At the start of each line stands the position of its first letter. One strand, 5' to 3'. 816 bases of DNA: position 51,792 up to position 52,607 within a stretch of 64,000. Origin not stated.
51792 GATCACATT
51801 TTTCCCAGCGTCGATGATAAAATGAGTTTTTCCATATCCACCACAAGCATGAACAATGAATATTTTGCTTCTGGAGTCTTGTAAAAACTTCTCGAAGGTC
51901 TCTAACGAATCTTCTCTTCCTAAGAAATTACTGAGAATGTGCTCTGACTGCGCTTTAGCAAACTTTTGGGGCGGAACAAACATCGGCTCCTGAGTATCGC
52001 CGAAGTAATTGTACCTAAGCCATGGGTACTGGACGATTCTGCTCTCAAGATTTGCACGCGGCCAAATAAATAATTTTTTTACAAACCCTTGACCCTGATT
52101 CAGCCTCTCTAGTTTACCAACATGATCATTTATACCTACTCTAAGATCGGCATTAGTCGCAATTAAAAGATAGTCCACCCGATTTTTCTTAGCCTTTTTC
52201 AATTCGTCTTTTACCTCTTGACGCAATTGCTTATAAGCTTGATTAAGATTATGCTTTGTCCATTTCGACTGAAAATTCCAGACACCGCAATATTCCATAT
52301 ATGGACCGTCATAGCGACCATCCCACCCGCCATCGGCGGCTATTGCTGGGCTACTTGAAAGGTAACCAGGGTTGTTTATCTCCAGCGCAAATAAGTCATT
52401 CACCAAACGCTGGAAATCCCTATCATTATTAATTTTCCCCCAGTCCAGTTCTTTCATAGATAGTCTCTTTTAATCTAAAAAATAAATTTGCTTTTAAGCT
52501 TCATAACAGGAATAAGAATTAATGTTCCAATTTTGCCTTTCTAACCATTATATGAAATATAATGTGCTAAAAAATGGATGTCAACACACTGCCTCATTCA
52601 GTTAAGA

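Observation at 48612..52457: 1281-aa Mrr-nuclease + STAND NTPase + helical-repeat protein: an Avs/NLR-like single-gene antiviral sensor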

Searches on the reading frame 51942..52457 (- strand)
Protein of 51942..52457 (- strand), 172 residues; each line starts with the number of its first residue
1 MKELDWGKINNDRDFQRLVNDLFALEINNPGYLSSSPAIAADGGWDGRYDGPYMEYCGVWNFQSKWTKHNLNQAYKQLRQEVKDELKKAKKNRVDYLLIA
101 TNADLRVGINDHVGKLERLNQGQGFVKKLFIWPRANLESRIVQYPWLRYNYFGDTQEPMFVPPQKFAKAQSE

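Call 16: search_solved_structures(query=A2, max_evalue=10, show_alignments=3)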
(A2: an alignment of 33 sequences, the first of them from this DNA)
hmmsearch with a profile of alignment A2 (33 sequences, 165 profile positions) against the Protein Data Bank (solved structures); distinct sequences matched with E-value up to 10: 8.
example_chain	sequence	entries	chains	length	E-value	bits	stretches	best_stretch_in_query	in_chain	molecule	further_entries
7mcd_A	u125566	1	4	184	0.0046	20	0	81-115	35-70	AI-designed TIM-barrel F15C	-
6h9l_A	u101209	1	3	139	0.26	14.3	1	67-135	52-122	Uncharacterized protein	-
8pra_A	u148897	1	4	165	1.1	12.3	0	25-44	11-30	Cell surface protein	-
8pr9_A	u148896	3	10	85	1.1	12.2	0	25-44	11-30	Cell surface protein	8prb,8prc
8prl_A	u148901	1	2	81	1.5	11.8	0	26-44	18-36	Cell surface protein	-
8prs_A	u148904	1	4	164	3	10.8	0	26-44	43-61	nvBagel4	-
8prd_A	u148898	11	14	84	4.3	10.3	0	26-44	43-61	Cell surface protein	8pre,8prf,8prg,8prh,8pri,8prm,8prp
8pro_A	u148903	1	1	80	4.8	10.1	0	26-44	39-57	Cell surface protein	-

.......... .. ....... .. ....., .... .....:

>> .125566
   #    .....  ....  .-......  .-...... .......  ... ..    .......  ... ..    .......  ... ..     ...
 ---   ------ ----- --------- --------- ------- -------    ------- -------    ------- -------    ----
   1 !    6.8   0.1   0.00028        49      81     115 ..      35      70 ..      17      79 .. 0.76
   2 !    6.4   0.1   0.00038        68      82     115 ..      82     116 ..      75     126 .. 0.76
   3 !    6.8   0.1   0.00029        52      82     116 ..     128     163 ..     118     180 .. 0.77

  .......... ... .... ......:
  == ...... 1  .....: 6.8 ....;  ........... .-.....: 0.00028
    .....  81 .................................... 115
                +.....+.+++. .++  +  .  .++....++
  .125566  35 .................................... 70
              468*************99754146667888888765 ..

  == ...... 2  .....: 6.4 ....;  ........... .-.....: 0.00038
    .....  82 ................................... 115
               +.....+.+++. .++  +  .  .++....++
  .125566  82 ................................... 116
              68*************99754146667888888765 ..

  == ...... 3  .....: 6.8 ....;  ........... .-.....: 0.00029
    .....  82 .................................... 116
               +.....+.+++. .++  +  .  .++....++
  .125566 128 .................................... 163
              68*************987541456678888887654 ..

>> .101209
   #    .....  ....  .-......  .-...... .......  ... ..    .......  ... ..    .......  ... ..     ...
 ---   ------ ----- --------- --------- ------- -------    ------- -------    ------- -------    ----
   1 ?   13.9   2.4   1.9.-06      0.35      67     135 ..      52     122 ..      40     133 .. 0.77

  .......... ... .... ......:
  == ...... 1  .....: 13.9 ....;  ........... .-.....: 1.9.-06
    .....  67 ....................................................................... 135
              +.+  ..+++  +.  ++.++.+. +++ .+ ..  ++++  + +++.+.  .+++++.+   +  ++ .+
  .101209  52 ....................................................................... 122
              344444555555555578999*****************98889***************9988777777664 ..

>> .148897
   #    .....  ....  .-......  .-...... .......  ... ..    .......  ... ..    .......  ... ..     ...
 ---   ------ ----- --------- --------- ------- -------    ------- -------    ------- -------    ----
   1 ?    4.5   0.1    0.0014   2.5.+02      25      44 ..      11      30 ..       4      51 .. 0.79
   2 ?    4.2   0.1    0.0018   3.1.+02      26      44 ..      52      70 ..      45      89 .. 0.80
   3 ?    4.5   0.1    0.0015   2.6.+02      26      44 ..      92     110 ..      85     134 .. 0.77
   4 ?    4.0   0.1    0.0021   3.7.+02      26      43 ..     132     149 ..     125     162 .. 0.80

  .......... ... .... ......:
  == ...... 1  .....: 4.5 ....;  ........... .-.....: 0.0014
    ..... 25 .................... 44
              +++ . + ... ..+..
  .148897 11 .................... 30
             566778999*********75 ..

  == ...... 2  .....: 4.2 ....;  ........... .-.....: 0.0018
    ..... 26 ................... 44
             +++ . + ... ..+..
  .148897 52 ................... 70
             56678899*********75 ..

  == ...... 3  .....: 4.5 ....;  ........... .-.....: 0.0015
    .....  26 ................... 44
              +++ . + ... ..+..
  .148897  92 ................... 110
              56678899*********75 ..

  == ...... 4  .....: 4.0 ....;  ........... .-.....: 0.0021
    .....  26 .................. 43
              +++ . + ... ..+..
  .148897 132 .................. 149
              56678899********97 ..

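Call 17: search_protein_families(library=pfam, alignment_id=A2, max_evalue=1)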
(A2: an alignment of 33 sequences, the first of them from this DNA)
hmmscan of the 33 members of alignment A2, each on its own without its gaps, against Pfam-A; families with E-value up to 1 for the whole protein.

A. member 1, seq(172 aa): 3 families
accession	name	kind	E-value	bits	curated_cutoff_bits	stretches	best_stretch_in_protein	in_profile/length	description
PF04837.17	MbeB_N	-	0.15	12.9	22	1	63-92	18-47/52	MbeB-like, N-term conserved region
PF23485.1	YBR230W-A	-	0.19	12.5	31.5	1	54-85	31-62/66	YBR230W-A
PF19963.4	VMAP-M1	-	0.52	11.4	25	1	65-100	78-112/113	vWA-MoxR associated protein middle region (VMAP-M) 1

B. families by the number of members that match (of 33 scanned): 30 families (the first 25 are shown)
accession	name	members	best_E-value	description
PF00010.31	HLH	2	0.019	Helix-loop-helix DNA-binding domain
PF12639.13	Colicin-DNase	2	0.1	DNase/tRNase domain of colicin-like bacteriocin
PF04837.17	MbeB_N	2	0.13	MbeB-like, N-term conserved region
PF04471.18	Mrr_cat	1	0.0028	Restriction endonuclease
PF25282.1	POTRA1_3_Toc75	1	0.0036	Toc75-like, POTRA domain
PF20199.4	RepSA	1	0.0056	Replication initiator protein, pSAM2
PF07723.19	LRR_2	1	0.028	Leucine Rich Repeat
PF03525.20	Meiotic_rec114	1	0.031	Meiotic recombination protein Rec7 N-terminal domain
PF22205.1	Csm6_6H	1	0.047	Csm6 6H domain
PF09959.14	DUF2193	1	0.054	Uncharacterized protein conserved in archaea (DUF2193)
PF14617.12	CMS1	1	0.064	U3-containing 90S pre-ribosomal complex subunit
PF15573.11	Imm47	1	0.066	Immunity protein 47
PF20321.3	DUF6616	1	0.066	Family of unknown function (DUF6616)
PF01724.21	DUF29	1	0.071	Domain of unknown function DUF29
PF22530.2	Terminase-T7_RNaseH-like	1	0.098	Terminase Bacteriophage T7, Ribonuclease H-like domain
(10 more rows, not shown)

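Call 18: search_protein_families(library=padloc, alignment_id=A2, max_evalue=1)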
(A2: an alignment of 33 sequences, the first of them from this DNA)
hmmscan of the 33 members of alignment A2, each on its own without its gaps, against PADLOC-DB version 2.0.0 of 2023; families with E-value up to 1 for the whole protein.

A. member 1, seq(172 aa): 2 families
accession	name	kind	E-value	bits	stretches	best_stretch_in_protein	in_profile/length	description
PDLC04715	PDC-M58A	-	0.0001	20.3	1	55-147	55-136/154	-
PDLC05079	PDC-S73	-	0.0011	15.9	1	1-99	1-91/752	-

B. families by the number of members that match (of 33 scanned): 8 families
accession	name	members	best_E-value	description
PDLC05079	PDC-S73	9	1.2e-08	-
PDLC04715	PDC-M58A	8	0.0001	-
PDLC02400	Aga_TIR-PNTD1-PNTD2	2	7.9e-05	Class I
PDLC02979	AriA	1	0.00072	-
PDLC00180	HamB1|HamB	1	0.0027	DEAD-box helicase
PDLC01685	Cas13d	1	0.0042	Cas13d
PDLC02687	Orf5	1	0.0073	Orf5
PDLC02595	DrmC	1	0.035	DrmC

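Call 20: find_homologous_proteins(query=A2, max_evalue=0.001)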
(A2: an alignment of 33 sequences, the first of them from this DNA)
Query A2 (33 sequences) (172 aa, profile of the alignment): 14 proteins with E <= 0.001 among 5636 candidates.
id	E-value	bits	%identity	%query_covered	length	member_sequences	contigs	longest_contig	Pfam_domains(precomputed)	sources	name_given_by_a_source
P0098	2.4e-74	267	48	97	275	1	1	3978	-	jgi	jgi:DNA replication protein DnaC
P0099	1.2e-73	264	48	96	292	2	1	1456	PF25199.2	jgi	-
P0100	4.2e-73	262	55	92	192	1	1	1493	-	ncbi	-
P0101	7.6e-73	262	50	92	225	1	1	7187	-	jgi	jgi:hypothetical protein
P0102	2.2e-71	257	48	94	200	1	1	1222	-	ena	-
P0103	5.5e-69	249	47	92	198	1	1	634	-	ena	-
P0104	2.8e-62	227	65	92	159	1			-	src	-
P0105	1.7e-59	218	43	92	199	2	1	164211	-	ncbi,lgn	ncbi:MAG: hypothetical protein ABSB78_08790 [Bacteroidota bacterium]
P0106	4.4e-54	201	52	70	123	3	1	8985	-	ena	-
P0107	5.8e-52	194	68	83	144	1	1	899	-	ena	-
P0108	2.5e-47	179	64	85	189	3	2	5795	-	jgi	-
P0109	6.3e-41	158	52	62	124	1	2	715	-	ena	-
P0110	4.4e-39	152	73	54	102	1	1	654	-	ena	-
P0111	3.5e-34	136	66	66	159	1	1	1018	-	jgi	-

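Call 26: predict_structure(alignment_id=A2)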
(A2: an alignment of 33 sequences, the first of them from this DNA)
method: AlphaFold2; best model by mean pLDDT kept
length: 172 residues; sequences in the alignment: 33
mean_pLDDT: 88.2   pTM: 0.83
mean pLDDT of the five models: 88.2, 87.5, 87.3, 86.5, 86.0
residues with pLDDT >= 90: 124; 70-90: 34; 50-70: 8; < 50: 6
segments of 3 or more residues with pLDDT < 50: 40-44
pLDDT, mean of each block of 10 residues (from residue 1): 88 93 89 66 65 95 95 97 94 95 97 97 89 97 93 82 75 56
secondary structure, 60 per line:
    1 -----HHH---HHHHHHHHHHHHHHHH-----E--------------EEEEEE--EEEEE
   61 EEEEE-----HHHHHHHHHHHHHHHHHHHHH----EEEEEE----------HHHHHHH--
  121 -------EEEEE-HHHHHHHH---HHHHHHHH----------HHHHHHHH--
elements in order: H12-27 E48-53 E56-65 H71-91 E96-101 H112-118 E128-132 H134-141 H145-152 H163-170

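Call 30: search_protein_representatives(alignment_id=A2)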
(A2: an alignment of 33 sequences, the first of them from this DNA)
Query: 33 sequences, 165 profile positions. Proteins with E-value up to 0.001 (for the whole library): 290; up to 1e-10: 172; up to 1e-30: 63. The best 150 are listed.
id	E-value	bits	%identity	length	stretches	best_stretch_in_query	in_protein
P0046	1.7e-74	265.3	-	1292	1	2-165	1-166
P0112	8.3e-74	263.1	-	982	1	2-165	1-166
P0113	2.3e-72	258.4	-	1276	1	2-158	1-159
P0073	6.0e-72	257.0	-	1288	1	2-165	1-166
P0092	1.3e-71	255.9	-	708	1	2-163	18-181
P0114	2.0e-71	255.4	-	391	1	2-165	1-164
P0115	2.7e-71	254.9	-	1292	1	2-165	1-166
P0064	1.2e-70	252.9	-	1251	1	2-165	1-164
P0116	1.4e-70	252.6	-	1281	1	2-165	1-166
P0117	1.7e-70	252.3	-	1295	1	2-165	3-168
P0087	8.3e-70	250.1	-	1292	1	2-165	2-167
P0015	8.5e-70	250.1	-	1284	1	2-163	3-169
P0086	1.1e-69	249.6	-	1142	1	2-162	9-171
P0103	1.8e-69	249.0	-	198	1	2-165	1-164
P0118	1.8e-69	249.0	-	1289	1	2-165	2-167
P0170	2.6e-20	89.1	-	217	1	4-161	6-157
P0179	9.3e-19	84.1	-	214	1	4-161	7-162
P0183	4.4e-18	81.9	-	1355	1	2-163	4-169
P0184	6.9e-18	81.2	-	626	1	2-162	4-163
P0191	7.3e-17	77.9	-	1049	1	3-156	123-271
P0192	8.8e-17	77.6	-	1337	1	2-158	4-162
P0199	7.9e-15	71.3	-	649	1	3-163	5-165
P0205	3.3e-14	69.3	-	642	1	5-162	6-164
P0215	1.4e-13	67.2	-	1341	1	3-161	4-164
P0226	3.3e-13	66.0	-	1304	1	3-158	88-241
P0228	3.6e-13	65.9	-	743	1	3-161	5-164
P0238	1.3e-12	64.1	-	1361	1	3-153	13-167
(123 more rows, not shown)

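Call 31: search_protein_families(library=pfam, proteins=[P0183, P0192, P0199, P0205, P0228, P0184, P0191, P0226, P0170, P0179], max_evalue=0.001)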
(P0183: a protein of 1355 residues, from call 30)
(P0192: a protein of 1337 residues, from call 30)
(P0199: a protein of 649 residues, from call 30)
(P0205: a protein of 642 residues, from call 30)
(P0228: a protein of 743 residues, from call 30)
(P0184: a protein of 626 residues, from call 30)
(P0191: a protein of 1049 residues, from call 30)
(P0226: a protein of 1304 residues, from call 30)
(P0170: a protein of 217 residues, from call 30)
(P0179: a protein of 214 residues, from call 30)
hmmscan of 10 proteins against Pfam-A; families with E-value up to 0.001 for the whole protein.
P0183 (1355 aa): 2 families
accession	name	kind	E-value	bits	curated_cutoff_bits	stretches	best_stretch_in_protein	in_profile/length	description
PF25199.1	nSTAND_NTPase5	-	9.6e-06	25.9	34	1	201-302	37-137/145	Novel STAND NTPase 5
PF00931.28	NB-ARC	-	0.00023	20.9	23.5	0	189-237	2-50/248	NB-ARC domain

P0192 (1337 aa): 3 families
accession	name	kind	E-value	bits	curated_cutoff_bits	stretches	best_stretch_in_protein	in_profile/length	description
PF00931.28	NB-ARC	-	6.5e-09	35.8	23.5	1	251-366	95-206/248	NB-ARC domain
PF13191.12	AAA_16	-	0.00041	21.3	32.6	0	182-229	1-51/167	AAA ATPase domain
PF25199.1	nSTAND_NTPase5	-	0.0007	19.9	34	0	193-296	32-134/145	Novel STAND NTPase 5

P0199 (649 aa): 4 families
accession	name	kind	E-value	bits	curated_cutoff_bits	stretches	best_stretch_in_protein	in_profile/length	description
PF00931.28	NB-ARC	-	1.8e-10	40.9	23.5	1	245-367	93-209/248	NB-ARC domain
PF20720.3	nSTAND3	-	4.2e-09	36.7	27.2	1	200-334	18-154/155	Novel STAND NTPase 3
PF25199.1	nSTAND_NTPase5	-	4.7e-06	26.9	34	1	190-296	28-137/145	Novel STAND NTPase 5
PF13191.12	AAA_16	-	0.00047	21.1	32.6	0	179-229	1-52/167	AAA ATPase domain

P0205 (642 aa): 7 families
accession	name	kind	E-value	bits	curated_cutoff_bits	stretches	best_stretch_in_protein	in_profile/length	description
PF25199.1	nSTAND_NTPase5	-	2.4e-08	34.4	34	1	186-293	23-135/145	Novel STAND NTPase 5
PF13191.12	AAA_16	-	6.9e-07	30.3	32.6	1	181-242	2-63/167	AAA ATPase domain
PF00931.28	NB-ARC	-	8.8e-06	25.6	23.5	0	242-314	90-159/248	NB-ARC domain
PF04851.21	ResIII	-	9.5e-06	26.1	22.5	1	187-298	11-116/164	Type III restriction enzyme, res subunit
PF20720.3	nSTAND3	-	1.4e-05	25.2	27.2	1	198-331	16-153/155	Novel STAND NTPase 3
PF13086.12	AAA_11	-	0.0003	21.1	27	1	199-251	17-74/257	AAA domain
PF13401.12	AAA_22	-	0.00033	21.4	27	0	199-223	5-29/130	AAA domain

P0228 (743 aa): 5 families
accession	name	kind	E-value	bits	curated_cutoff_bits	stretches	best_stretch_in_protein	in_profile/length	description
PF20720.3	nSTAND3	-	3.4e-06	27.3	27.2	1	201-331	17-152/155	Novel STAND NTPase 3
PF25199.1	nSTAND_NTPase5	-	6.1e-06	26.6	34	1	199-300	39-140/145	Novel STAND NTPase 5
PF00931.28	NB-ARC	-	9.1e-06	25.5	23.5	0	251-364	96-208/248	NB-ARC domain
PF13191.12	AAA_16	-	6.9e-05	23.8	32.6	0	183-228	2-51/167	AAA ATPase domain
PF13401.12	AAA_22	-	0.00017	22.4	27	0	180-298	12-128/130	AAA domain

P0184 (626 aa): 3 families
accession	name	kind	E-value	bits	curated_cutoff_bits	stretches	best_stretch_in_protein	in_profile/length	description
PF20720.3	nSTAND3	-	1e-05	25.8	27.2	1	191-268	12-82/155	Novel STAND NTPase 3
PF25199.1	nSTAND_NTPase5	-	1.2e-05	25.6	34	1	193-275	36-121/145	Novel STAND NTPase 5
PF13191.12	AAA_16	-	6.3e-05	24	32.6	0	179-225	2-51/167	AAA ATPase domain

P0191 (1049 aa): 3 families
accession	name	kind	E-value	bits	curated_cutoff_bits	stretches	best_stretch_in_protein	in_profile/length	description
PF25199.1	nSTAND_NTPase5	-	2.4e-07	31.1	34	1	302-410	38-142/145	Novel STAND NTPase 5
PF13191.12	AAA_16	-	1.8e-06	29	32.6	1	287-339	2-62/167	AAA ATPase domain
PF01637.24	ATPase_2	-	0.00012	22.4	33.2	1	289-333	3-48/225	ATPase domain predominantly from Archaea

P0226 (1304 aa): 2 families
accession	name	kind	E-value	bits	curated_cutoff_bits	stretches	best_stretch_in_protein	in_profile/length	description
PF25199.1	nSTAND_NTPase5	-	2.3e-05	24.7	34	1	268-371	35-138/145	Novel STAND NTPase 5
PF13191.12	AAA_16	-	0.00018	22.5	32.6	1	256-298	2-49/167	AAA ATPase domain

P0170 (217 aa): 1 family
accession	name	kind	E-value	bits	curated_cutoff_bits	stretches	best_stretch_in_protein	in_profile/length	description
PF13191.12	AAA_16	-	9.7e-05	23.4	32.6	1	174-216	1-46/167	AAA ATPase domain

P0179 (214 aa): 0 families

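Call 68: search_protein_families(library=padloc, proteins=[P0199, P0205, P0228, P0184, P0183, P0192, P0215, P0238], max_evalue=0.001)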
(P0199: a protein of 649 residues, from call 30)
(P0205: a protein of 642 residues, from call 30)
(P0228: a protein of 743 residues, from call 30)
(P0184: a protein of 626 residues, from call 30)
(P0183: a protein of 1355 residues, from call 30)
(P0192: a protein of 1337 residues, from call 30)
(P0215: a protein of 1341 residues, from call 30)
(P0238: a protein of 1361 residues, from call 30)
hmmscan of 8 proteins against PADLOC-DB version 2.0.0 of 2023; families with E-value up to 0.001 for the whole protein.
P0199 (649 aa): 2 families
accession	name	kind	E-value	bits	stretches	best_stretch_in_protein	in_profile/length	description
PDLC04476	PDC-M16A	-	0.00027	17.5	1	183-222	8-48/691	-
PDLC02793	SspF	-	0.00092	15.7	0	182-234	35-87/600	SspF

P0205 (642 aa): 2 families
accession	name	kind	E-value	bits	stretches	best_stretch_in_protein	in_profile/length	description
PDLC02416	Aga_REase-TIR-PNTD1-PNTD2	-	2.7e-05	21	1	8-112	7-103/572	Class I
PDLC02164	Avs2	-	0.00095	15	0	198-240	343-384/1504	-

P0228 (743 aa): 1 family
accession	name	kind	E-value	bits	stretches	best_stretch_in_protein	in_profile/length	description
PDLC02796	SspF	-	0.00083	16.5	0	195-243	42-91/525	SspF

P0184 (626 aa): 2 families
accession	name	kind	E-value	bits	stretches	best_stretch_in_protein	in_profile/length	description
PDLC05079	PDC-S73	-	6.3e-12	43.1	1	14-214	12-207/752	-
PDLC04715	PDC-M58A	-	0.00054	18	0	81-141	74-134/154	-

P0183 (1355 aa): 0 families

P0192 (1337 aa): 0 families

P0215 (1341 aa): 1 family
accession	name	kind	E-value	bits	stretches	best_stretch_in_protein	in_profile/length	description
PDLC05079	PDC-S73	-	1.3e-05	22.3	1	4-117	4-112/752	-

P0238 (1361 aa): 0 families
